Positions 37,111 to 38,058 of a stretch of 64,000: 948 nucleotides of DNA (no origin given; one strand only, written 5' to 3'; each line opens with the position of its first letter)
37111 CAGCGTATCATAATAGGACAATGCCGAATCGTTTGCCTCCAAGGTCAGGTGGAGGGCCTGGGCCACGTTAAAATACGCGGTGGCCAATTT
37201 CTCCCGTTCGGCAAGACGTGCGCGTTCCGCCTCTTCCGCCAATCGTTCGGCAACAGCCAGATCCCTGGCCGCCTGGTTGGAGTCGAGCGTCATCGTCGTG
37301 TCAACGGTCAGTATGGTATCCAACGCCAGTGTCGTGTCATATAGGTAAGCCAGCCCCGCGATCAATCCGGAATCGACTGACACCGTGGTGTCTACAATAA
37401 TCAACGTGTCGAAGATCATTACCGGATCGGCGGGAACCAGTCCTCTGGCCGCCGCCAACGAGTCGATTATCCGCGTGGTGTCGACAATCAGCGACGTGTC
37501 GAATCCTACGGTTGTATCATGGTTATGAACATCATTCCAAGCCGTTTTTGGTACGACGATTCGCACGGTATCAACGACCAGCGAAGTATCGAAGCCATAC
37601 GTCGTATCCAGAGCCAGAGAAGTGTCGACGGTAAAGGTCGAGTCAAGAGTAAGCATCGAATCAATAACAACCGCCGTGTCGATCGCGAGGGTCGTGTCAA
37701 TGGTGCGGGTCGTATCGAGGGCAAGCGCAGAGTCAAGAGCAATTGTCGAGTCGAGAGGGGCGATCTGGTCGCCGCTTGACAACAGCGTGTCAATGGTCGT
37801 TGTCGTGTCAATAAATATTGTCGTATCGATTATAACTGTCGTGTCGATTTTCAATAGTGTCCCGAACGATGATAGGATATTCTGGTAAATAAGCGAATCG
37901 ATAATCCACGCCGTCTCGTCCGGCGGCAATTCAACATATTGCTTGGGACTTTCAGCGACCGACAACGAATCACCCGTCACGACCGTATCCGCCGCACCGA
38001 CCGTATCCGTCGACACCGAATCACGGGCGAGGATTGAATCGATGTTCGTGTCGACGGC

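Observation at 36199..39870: Envelope-spanning TPR lipoprotein with a D(S/T)x sequon-packed stalk and TonB-like C-terminus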

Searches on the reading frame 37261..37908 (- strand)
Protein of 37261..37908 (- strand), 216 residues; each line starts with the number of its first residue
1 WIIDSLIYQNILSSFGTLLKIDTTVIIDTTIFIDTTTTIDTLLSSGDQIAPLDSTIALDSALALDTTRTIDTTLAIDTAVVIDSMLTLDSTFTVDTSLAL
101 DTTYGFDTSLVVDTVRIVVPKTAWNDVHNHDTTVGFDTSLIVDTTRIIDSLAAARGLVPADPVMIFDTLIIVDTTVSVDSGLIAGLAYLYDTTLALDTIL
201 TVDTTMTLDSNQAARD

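Call 43: predict_structure(protein=window:37261-37908:-)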
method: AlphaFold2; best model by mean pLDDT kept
length: 216 residues; sequences in the alignment: 1
mean_pLDDT: 29.9   pTM: 0.15
mean pLDDT of the five models: 29.9, 29.7, 29.0, 26.3, 26.0
residues with pLDDT >= 90: 0; 70-90: 0; 50-70: 0; < 50: 216
segments of 3 or more residues with pLDDT < 50: 1-216
pLDDT, mean of each block of 10 residues (from residue 1): 34 31 30 28 28 26 28 27 27 27 29 32 37 32 30 30 27 29 31 29 31 37
secondary structure, 60 per line:
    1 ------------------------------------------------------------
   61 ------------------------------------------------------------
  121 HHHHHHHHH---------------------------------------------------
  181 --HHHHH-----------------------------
elements in order: H121-129 H183-187

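Call 64: search_protein_representatives(protein=window:37261-37908:-)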
Query: 216 residues. Proteins with E-value up to 0.001 (for the whole library): 32; up to 1e-10: 5; up to 1e-30: 1. The best 32 are listed.
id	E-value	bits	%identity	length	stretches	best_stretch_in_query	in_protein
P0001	5.8e-117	404.6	72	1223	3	1-216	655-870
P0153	1.4e-25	106.6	25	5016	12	31-210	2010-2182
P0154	2.0e-15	73.4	38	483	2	40-210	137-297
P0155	7.1e-15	71.6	35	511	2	17-210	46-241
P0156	6.5e-11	58.7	44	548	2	21-116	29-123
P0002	1.4e-10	57.6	36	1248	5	27-118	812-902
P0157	4.4e-09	52.7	32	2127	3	21-151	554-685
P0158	1.5e-08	51.0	33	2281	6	6-193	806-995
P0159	1.3e-06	44.7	33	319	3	47-207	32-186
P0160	1.6e-06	44.3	31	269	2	17-190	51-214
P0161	2.5e-06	43.7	33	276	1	41-152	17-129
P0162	2.9e-06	43.5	34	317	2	49-194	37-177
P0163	3.7e-06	43.2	38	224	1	44-124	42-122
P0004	8.7e-06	42.0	41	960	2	17-118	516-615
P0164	1.3e-05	41.5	32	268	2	2-123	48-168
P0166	2.5e-05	40.5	40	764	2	65-203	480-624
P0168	8.8e-05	38.7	35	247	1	19-116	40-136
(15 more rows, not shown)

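Call 66: search_protein_families(library=pfam, proteins=[P0154, P0155, P0159, P0160, P0161, P0163, P0166, P0168, P0157, P0158], max_evalue=0.01)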
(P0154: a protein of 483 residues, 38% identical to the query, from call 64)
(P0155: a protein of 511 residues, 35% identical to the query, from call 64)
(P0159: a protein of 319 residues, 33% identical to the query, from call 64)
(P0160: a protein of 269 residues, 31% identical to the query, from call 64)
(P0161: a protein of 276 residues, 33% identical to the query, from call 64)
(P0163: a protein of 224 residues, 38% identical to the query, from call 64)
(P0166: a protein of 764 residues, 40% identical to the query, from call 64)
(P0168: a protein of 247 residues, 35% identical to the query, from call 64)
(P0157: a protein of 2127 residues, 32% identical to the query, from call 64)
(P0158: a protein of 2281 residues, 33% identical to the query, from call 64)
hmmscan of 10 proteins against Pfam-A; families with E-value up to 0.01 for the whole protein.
P0154 (483 aa): 2 families
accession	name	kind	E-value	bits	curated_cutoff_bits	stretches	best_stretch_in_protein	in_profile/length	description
PF18962.6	Por_Secre_tail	-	4.2e-13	49.8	27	1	405-480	2-74/75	Secretion system C-terminal sorting domain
PF13585.12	CHU_C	-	0.0063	17.1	27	0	411-473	16-75/86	CHU_C Type IX secretion signal domain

P0155 (511 aa): 0 families

P0159 (319 aa): 0 families

P0160 (269 aa): 0 families

P0161 (276 aa): 0 families

P0163 (224 aa): 0 families

P0166 (764 aa): 4 families
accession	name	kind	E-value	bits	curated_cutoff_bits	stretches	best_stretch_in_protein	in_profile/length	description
PF13306.12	LRR_5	-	2.4e-58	196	27.7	3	82-208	1-123/127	BspA type Leucine rich repeat region (6 copies)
PF18998.6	Flg_new_2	-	1.1e-09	38.5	23.6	1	365-419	11-71/73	Divergent InlB B-repeat domain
PF13855.12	LRR_8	-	2.1e-09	37.4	27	0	257-302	6-53/61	Leucine rich repeat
PF19910.5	DUF6383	-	0.0015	19.1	23.7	1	693-761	6-73/74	Domain of unknown function (DUF6383)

P0168 (247 aa): 0 families

P0157 (2127 aa): 2 families
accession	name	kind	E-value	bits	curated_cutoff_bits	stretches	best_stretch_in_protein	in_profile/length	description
PF18962.6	Por_Secre_tail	-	2.6e-05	24.9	27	1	2050-2123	3-73/75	Secretion system C-terminal sorting domain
PF13620.12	CarboxypepD_reg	-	0.00025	21.8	32.3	1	1725-1786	2-59/82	Carboxypeptidase regulatory-like domain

P0158 (2281 aa): 1 family
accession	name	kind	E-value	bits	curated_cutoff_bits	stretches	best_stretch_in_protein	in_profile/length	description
PF13620.12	CarboxypepD_reg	-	0.0032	18.2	32.3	1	1876-1923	2-46/82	Carboxypeptidase regulatory-like domain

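Call 67: list_cluster_members(proteins=[P0154, P0155, P0159, P0161, P0163, P0166, P0153, P0157, P0158, P0160])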
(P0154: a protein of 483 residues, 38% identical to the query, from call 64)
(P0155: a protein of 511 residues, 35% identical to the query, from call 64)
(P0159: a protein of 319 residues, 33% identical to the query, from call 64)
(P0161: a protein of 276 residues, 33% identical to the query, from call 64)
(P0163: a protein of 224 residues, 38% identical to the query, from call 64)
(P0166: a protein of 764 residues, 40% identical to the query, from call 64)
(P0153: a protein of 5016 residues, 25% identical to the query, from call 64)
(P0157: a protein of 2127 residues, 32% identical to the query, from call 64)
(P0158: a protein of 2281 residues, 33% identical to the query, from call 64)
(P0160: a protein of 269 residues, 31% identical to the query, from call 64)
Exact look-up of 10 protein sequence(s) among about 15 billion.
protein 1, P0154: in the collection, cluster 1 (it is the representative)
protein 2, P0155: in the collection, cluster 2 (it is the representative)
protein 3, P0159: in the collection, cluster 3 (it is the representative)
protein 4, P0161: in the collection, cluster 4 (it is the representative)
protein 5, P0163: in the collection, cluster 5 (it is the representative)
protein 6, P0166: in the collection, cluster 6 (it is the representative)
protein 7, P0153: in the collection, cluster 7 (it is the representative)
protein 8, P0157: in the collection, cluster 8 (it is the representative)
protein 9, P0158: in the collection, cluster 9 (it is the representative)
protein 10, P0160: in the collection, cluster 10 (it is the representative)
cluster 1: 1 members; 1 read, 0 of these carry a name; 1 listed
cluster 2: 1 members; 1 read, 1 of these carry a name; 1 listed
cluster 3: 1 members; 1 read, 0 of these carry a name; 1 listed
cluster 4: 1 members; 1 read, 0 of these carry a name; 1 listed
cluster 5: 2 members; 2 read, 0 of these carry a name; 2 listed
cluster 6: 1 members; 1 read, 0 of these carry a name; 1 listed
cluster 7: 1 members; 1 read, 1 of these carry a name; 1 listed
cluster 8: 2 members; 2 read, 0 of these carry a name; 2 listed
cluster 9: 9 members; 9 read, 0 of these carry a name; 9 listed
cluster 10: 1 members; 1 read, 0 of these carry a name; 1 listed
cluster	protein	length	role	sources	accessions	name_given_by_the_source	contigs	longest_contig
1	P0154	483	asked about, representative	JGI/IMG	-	-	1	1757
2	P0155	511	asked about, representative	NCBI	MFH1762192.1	MAG: hypothetical protein ABIA63_13925 [bacterium]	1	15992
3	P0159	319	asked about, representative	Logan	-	-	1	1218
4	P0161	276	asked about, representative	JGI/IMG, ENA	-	-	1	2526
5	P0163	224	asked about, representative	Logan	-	-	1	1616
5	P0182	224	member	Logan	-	-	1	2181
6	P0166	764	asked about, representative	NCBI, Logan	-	-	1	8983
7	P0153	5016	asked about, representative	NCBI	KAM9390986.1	uncharacterized protein ACWYII_034226, partial [Salvelinus alpinus]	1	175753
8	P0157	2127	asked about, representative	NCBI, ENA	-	-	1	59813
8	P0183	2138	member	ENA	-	-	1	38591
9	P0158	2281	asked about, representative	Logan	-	-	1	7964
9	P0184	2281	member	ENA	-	-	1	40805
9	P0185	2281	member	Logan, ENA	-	-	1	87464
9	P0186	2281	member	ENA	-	-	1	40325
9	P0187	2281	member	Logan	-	-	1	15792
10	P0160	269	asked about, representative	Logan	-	-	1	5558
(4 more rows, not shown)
